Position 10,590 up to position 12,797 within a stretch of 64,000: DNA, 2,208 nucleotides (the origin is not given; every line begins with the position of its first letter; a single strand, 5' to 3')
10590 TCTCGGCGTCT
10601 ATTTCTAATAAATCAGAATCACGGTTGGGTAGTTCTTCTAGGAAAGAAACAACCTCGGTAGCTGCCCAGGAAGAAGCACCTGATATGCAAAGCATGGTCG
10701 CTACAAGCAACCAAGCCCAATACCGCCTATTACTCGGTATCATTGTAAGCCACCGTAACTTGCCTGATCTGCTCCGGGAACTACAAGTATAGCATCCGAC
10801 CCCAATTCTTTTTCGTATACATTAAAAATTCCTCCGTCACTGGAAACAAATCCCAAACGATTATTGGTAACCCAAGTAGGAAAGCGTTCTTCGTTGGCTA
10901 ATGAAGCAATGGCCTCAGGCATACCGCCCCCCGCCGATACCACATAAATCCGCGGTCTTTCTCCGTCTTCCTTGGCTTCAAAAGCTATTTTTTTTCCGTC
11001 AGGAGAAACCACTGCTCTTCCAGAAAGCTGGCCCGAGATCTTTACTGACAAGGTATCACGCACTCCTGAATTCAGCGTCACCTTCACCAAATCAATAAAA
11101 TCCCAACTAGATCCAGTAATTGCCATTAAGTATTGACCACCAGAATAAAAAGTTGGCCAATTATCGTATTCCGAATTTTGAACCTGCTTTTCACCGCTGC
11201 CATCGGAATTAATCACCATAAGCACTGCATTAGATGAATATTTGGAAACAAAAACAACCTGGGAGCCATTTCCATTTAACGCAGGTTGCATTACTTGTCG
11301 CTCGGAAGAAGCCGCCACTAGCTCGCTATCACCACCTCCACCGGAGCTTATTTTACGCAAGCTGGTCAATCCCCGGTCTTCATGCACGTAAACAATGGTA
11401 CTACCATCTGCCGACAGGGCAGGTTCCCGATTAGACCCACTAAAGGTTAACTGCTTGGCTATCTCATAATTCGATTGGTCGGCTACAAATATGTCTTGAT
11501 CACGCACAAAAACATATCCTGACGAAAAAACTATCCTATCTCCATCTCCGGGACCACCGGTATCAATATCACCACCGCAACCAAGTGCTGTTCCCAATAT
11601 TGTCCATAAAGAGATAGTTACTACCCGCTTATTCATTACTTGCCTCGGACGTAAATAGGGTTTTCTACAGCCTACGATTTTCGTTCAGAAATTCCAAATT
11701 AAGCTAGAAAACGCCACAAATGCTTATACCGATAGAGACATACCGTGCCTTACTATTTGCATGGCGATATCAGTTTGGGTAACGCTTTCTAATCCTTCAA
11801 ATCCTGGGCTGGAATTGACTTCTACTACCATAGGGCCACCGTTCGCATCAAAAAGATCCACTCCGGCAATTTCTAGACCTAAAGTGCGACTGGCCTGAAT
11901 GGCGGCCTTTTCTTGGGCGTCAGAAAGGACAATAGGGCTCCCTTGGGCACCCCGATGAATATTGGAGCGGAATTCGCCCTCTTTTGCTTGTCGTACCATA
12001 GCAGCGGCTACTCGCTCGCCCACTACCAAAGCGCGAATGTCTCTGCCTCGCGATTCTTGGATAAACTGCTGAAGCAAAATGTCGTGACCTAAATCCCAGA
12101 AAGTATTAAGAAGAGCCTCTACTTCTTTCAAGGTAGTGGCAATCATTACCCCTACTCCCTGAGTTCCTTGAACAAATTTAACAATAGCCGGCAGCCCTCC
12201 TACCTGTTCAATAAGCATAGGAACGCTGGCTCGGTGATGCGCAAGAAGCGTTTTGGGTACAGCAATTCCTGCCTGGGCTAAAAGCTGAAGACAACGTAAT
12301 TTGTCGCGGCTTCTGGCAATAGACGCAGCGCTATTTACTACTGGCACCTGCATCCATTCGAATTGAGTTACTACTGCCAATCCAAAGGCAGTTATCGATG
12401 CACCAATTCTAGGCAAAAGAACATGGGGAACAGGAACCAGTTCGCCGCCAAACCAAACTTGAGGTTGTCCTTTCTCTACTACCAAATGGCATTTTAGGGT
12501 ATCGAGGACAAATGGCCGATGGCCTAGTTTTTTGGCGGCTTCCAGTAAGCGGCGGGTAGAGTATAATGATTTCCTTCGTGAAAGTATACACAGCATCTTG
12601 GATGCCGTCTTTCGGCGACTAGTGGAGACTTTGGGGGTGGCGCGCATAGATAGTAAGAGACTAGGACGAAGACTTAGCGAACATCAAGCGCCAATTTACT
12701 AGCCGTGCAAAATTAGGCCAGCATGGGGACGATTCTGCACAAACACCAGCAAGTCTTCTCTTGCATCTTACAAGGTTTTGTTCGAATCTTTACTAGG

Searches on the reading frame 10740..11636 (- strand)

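Call 85: search_protein_families(library=ncbifam, proteins=[window:10740-11636:-], max_evalue=1e-10)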
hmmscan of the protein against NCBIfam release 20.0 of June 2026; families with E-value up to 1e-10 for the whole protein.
window:10740-11636:- (298 aa): 1 family
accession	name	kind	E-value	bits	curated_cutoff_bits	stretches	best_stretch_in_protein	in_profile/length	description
TIGR02800.1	propeller_TolB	equivalog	4.2e-18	65.5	343.15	0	30-156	288-409/418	Tol-Pal system beta propeller repeat protein TolB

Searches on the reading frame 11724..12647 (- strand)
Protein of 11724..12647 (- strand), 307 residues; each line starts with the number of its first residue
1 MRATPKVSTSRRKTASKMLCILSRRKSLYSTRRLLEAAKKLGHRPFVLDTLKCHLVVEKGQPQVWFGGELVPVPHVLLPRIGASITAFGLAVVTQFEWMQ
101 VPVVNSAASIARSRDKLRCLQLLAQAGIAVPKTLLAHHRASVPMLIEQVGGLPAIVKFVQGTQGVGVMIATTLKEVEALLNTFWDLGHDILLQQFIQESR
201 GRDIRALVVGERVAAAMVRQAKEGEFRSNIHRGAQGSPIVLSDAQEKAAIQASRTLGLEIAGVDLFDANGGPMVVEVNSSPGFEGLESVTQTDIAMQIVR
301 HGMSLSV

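Call 85: search_protein_families(library=ncbifam, proteins=[window:11724-12647:-], max_evalue=1e-10)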
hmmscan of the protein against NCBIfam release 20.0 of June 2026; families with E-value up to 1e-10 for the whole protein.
window:11724-12647:- (307 aa): 13 families
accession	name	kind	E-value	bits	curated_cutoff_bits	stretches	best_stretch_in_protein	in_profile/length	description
NF007764.0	PRK10446.1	equivalog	5.4e-85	285.3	331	1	19-300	3-284/300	30S ribosomal protein S6--L-glutamate ligase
TIGR00768.1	rimK_fam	subfamily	7.5e-68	228.9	143.4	1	19-300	2-274/276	RimK family alpha-L-glutamate ligase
NF040720.1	MptN_Meth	equivalog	1.9e-44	151.9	350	1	21-301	4-289/291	tetrahydromethanopterin:alpha-L-glutamate ligase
TIGR02144.1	LysX_arch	equivalog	4.4e-36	124.4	275.6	1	90-304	62-277/281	lysine biosynthesis protein LysX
TIGR04443.1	F420_CofF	equivalog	6.4e-21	74.6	300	1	85-289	62-266/283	coenzyme gamma-F420-2:alpha-L-glutamate ligase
TIGR04356.1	grasp_GAK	hypoth_equivalog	2.5e-20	72.7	300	1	28-301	10-282/287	GAK system ATP-grasp enzyme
NF003573.0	PRK05246.1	equivalog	3.3e-18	65.5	272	1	97-299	106-306/316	glutathione synthase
NF010623.0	PRK14016.1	subfamily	4e-17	61.7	877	1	107-220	206-316/871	cyanophycin synthetase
NF009110.0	PRK12458.1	subfamily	1.2e-16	60.6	408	1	99-300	119-325/349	glutathione synthetase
TIGR01380.1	glut_syn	equivalog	2.6e-16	59.5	299.05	1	97-299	105-305/312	glutathione synthase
TIGR02068.2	cya_phycin_syn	equivalog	9.4e-16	57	850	1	105-221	203-316/862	cyanophycin synthetase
TIGR03103.1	trio_acet_GNAT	equivalog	1.4e-12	47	569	1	105-222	287-400/547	N-acetylglutaminylglutamine synthetase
NF002378.0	PRK01372.1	subfamily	4.9e-12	45.2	243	1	95-284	79-274/305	D-alanine--D-alanine ligase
